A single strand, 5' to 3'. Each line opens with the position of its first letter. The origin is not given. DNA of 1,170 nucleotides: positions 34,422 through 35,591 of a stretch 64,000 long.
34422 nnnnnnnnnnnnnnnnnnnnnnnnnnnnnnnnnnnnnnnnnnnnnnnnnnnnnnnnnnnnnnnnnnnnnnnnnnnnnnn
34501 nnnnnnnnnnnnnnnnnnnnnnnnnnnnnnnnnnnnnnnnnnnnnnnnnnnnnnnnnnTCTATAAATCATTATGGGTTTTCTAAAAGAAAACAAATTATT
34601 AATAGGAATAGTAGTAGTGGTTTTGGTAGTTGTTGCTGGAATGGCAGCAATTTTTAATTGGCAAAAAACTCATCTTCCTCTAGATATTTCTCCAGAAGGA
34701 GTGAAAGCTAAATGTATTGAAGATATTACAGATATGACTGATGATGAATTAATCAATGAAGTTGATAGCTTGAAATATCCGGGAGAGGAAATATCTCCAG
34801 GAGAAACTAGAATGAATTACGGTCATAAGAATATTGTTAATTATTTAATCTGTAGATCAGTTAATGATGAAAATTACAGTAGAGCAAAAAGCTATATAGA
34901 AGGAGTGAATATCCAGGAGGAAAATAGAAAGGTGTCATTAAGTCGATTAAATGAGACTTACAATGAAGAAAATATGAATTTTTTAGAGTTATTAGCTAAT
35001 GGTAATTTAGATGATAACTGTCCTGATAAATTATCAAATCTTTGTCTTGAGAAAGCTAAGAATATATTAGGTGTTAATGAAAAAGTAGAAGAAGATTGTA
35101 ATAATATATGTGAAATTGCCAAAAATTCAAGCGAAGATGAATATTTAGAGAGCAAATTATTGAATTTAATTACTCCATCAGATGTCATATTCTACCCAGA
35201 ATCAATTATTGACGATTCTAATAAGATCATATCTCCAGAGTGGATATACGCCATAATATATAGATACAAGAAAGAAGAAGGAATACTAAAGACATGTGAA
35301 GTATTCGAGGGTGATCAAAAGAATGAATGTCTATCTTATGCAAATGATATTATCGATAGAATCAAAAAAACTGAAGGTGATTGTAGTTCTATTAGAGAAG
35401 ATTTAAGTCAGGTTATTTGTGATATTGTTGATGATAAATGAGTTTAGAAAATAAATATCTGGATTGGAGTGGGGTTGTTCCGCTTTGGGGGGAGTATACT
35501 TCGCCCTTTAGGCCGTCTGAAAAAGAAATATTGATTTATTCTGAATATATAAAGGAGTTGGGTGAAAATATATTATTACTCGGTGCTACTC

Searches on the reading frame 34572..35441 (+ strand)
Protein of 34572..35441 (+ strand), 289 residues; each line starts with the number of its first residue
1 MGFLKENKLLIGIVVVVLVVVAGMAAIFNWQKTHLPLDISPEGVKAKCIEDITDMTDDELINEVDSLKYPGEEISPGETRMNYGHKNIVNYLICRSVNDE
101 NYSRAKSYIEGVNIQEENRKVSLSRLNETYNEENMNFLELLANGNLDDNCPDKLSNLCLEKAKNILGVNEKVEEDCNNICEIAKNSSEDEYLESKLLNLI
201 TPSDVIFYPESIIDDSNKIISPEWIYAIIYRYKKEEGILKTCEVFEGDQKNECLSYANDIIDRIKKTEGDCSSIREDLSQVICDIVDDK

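Call 8: search_protein_families(library=ncbifam, proteins=[window:34572-35441:+], max_evalue=0.0001)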
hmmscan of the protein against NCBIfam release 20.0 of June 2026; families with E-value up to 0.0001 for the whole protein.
window:34572-35441:+ (289 aa): 0 families

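Call 18: search_protein_families(library=pfam, proteins=[window:34572-35441:+], max_evalue=0.001)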
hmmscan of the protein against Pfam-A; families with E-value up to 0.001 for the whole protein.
window:34572-35441:+ (289 aa): 0 families

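Call 58: search_protein_families(library=ncbifam, proteins=[window:34572-35441:+], max_evalue=1e-8)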
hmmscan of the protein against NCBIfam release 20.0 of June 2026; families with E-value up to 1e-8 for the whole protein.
window:34572-35441:+ (289 aa): 0 families
